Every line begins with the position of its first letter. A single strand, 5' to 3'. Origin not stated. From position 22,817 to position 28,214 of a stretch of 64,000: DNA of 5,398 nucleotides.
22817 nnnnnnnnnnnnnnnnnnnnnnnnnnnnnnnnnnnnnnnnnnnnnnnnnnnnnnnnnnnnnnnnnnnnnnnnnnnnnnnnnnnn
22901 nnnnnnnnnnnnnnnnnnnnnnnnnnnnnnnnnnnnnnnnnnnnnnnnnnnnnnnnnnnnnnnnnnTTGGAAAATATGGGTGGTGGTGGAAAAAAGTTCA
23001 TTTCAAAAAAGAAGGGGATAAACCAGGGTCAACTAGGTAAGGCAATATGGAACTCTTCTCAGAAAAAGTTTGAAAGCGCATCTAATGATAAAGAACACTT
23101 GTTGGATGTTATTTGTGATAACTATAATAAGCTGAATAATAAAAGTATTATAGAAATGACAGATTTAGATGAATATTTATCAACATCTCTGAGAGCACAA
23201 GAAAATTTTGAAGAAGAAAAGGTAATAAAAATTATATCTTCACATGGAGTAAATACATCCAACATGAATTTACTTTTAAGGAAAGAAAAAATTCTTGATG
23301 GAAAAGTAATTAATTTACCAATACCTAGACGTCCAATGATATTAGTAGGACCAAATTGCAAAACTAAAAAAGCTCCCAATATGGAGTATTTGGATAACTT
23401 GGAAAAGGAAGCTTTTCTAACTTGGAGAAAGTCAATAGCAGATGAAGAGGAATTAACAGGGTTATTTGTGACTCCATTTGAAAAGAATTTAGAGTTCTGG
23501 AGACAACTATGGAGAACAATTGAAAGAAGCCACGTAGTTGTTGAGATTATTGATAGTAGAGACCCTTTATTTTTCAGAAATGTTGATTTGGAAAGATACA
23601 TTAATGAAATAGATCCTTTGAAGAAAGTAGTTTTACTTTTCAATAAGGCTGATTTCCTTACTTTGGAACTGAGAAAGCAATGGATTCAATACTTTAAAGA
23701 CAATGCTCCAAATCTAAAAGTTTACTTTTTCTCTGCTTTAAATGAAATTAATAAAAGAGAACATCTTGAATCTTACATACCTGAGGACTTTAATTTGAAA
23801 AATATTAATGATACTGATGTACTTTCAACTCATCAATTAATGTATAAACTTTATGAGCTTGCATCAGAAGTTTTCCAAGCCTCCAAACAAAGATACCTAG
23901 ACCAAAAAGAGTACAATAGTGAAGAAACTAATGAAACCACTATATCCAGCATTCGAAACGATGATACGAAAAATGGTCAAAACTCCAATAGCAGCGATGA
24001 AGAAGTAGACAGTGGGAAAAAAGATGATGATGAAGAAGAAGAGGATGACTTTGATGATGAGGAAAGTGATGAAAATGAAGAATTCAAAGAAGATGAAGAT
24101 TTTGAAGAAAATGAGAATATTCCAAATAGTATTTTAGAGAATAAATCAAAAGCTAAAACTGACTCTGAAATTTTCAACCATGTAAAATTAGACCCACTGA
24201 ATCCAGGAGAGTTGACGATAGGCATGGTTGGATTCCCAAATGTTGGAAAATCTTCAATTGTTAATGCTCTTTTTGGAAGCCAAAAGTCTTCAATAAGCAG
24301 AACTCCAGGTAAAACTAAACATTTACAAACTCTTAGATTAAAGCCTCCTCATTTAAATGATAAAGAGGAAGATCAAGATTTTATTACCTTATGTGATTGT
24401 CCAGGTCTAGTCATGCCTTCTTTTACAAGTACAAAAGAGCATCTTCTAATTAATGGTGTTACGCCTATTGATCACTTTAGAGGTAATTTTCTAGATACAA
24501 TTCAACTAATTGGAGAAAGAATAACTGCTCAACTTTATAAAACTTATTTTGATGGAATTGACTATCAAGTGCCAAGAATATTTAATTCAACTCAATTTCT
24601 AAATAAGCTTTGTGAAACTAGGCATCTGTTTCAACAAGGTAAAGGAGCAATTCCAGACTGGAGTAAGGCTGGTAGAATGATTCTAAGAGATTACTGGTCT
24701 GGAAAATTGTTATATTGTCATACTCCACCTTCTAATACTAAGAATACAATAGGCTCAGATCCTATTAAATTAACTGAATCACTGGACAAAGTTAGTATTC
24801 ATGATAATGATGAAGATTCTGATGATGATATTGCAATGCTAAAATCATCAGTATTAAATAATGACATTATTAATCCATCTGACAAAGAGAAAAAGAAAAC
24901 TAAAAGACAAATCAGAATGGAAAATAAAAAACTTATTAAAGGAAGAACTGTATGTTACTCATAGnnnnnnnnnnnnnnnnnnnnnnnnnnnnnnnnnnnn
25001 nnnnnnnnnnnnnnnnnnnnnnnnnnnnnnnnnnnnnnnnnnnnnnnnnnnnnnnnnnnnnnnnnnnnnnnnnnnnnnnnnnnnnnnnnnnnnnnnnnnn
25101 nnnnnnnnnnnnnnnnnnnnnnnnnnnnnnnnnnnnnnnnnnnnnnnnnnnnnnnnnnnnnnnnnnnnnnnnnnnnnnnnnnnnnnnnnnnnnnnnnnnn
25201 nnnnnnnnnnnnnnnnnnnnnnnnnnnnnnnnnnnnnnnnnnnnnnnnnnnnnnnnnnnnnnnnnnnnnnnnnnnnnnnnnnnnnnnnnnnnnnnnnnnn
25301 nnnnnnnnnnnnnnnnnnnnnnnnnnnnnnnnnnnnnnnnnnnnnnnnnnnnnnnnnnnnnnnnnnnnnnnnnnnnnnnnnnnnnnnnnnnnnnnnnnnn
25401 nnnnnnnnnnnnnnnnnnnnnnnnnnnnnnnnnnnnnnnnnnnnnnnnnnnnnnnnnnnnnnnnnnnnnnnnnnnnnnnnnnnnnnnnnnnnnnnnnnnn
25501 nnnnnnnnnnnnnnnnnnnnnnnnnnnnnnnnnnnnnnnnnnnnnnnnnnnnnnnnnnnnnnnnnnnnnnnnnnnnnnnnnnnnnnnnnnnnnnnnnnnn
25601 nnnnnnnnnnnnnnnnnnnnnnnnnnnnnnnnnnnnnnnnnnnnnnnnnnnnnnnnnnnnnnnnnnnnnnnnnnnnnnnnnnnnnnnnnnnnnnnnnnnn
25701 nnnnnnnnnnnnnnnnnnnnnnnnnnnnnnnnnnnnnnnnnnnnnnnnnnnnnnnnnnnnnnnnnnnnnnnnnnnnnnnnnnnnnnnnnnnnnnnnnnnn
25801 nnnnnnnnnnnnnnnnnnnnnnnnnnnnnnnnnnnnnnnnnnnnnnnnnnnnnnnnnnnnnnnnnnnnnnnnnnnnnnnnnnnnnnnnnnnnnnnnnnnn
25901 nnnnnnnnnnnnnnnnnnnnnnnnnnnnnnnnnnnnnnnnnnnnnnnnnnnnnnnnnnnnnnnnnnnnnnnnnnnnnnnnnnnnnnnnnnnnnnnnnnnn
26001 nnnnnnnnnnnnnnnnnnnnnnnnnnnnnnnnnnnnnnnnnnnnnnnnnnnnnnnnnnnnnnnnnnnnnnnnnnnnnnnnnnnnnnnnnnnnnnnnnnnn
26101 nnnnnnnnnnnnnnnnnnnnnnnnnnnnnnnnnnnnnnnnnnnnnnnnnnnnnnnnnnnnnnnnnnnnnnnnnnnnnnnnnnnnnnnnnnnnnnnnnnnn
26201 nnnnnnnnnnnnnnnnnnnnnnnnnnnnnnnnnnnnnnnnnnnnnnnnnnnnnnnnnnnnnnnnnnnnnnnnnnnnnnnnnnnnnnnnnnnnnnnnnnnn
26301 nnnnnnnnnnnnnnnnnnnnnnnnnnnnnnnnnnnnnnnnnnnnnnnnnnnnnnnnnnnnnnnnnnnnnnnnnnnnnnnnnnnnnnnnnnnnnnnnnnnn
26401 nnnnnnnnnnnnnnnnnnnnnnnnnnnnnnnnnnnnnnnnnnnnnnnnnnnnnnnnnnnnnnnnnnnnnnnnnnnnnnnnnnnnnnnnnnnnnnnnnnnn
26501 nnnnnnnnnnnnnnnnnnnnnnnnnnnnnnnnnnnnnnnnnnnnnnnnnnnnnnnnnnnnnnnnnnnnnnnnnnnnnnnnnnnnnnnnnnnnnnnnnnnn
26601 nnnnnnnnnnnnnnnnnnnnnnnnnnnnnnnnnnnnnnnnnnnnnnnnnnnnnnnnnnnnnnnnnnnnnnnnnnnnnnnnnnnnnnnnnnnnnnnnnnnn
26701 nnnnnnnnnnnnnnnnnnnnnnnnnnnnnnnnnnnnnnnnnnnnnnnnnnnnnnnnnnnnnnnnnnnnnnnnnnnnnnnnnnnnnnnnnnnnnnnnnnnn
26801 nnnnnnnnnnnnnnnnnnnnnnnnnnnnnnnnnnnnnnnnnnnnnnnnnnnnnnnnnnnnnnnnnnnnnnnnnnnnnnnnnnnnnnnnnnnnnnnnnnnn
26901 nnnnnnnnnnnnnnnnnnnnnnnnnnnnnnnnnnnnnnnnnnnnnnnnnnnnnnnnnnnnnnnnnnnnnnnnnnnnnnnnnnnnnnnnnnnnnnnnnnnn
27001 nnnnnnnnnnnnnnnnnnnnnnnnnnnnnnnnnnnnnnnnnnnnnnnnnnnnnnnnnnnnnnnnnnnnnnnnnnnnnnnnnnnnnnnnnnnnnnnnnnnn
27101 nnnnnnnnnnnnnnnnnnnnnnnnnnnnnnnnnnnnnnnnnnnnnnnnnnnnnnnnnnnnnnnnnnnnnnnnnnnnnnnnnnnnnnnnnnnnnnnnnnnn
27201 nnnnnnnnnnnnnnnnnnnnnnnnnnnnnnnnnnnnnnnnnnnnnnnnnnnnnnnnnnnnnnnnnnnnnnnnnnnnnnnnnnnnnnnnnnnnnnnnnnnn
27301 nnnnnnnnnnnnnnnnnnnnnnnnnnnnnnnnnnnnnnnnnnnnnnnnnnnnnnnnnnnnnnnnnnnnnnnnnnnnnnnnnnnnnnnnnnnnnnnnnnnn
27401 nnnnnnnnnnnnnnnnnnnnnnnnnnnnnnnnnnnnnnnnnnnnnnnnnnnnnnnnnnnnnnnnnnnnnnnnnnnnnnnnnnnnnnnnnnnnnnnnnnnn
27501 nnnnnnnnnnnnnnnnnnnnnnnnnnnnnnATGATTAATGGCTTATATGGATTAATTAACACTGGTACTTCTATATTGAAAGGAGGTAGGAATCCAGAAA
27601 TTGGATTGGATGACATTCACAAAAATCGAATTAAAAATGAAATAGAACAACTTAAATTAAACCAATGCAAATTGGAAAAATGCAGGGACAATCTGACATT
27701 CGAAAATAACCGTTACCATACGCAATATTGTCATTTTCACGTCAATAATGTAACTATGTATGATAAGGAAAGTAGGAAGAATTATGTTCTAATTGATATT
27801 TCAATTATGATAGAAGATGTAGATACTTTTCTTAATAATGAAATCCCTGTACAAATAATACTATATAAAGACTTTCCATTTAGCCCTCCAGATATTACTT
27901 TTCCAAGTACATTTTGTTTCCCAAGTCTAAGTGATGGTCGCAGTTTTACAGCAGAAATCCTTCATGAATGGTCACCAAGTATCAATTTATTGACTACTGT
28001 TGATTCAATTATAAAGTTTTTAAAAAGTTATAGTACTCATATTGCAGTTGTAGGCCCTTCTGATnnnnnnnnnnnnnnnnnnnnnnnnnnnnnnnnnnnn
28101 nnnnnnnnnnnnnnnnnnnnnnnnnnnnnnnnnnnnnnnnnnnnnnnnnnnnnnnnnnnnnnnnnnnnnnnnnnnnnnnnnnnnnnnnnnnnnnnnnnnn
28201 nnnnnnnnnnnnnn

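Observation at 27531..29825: TSG101/Vps23-like UEV protein with a rapidly evolving 18-nt tandem repeat in a lineage reported to have a reduced ESCRT set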

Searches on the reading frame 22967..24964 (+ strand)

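Call 58: search_protein_families(library=pfam, proteins=[window:22967-24964:+], max_evalue=0.001)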
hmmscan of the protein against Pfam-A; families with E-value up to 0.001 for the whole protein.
window:22967-24964:+ (665 aa): 2 families
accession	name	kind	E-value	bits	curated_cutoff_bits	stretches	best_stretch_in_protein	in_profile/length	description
PF01926.29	MMR_HSR1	-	1.3e-15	57.9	21.9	1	417-483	1-58/113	50S ribosome-binding GTPase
PF02421.24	FeoB_N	-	2e-05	24.6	27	1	417-485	2-61/156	Ferrous iron transport protein B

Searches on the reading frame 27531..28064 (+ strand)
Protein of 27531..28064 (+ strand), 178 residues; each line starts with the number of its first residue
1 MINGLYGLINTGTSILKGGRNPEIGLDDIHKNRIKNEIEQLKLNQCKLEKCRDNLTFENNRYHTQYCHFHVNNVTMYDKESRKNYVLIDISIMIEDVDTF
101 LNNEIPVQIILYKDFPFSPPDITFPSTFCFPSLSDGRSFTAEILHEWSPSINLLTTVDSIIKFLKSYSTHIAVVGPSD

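Call 13: search_solved_structures(query=A2, max_evalue=10, show_alignments=2)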
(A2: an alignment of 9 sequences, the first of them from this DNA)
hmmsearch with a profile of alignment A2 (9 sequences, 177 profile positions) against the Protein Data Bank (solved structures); distinct sequences matched with E-value up to 10: 217 (the best 60 are shown).
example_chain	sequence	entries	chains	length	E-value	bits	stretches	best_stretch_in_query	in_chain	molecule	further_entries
8j1r_C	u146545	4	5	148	1.8e-05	27.9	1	110-166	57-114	Ubiquitin-conjugating enzyme E2 4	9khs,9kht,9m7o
6ttu_D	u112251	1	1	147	2.5e-05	27.4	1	109-165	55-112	Ubiquitin-conjugating enzyme E2 D2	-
1qcq_A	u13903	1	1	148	2.5e-05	27.4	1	110-166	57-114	PROTEIN (UBIQUITIN CONJUGATING ENZYME)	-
8grm_P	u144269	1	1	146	2.5e-05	27.4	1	108-165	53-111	UbcH5b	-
7xed_A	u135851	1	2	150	2.6e-05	27.3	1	107-165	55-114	UBC core domain-containing protein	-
8grq_N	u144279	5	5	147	2.7e-05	27.3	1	109-165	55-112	Ubiquitin-conjugating enzyme E2D 3 (UBC4/5 homolog, yeast), isoform CRA_a | Ubiquitin-conjugating enzyme E2 D3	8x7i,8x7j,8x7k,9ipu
6w7z_A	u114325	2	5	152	2.7e-05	27.3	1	108-165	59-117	Ubiquitin-conjugating enzyme E2 D2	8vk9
8vk8_A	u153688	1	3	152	2.7e-05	27.3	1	109-165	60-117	Ubiquitin-conjugating enzyme E2 D2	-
8smw_L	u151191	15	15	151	2.7e-05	27.3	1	109-165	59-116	Ubiquitin-conjugating enzyme E2 D3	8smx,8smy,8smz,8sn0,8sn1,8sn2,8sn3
9uum_D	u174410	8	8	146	2.8e-05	27.3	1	111-165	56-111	Ubiquitin-conjugating enzyme E2 D1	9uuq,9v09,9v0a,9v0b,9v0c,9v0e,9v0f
6t7f_B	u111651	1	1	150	2.8e-05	27.3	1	109-165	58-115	Ubiquitin-conjugating enzyme E2 D3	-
2yho_B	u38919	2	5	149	2.9e-05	27.2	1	111-165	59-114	UBIQUITIN-CONJUGATING ENZYME E2 D1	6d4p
3oj4_A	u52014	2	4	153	2.9e-05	27.2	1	111-165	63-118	Ubiquitin-conjugating enzyme E2 D1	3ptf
4qpl_B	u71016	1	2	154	3e-05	27.2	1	111-165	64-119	Ubiquitin-conjugating enzyme E2 D1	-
4auq_A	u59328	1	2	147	3.1e-05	27.1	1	108-165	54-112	UBIQUITIN-CONJUGATING ENZYME E2 D2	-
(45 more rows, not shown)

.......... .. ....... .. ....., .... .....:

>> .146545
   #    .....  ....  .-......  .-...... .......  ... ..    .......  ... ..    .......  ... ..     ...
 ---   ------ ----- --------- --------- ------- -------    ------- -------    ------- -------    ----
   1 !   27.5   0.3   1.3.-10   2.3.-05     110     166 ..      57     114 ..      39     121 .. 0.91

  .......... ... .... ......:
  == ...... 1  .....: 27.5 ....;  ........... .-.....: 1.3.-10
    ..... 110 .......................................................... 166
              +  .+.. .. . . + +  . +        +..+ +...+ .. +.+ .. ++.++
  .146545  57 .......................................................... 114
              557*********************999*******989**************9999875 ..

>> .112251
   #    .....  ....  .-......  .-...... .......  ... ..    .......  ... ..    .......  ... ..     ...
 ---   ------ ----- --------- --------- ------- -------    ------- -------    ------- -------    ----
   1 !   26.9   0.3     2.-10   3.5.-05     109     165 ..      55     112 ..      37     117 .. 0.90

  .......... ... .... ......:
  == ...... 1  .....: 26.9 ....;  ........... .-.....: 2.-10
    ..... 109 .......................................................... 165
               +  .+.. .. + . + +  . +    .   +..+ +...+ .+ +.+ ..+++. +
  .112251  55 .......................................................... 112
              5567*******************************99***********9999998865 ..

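Call 34: find_homologous_proteins(query=A2, max_evalue=0.001)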
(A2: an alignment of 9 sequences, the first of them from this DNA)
Query A2 (9 sequences): 4253 candidates shared short words with the query, none scored E <= 0.001.

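Call 71: find_homologous_proteins(query=window:27531-28064:+, max_evalue=10)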
Query window:27531-28064:+: 39 candidates shared short words with the query, none scored E <= 10.
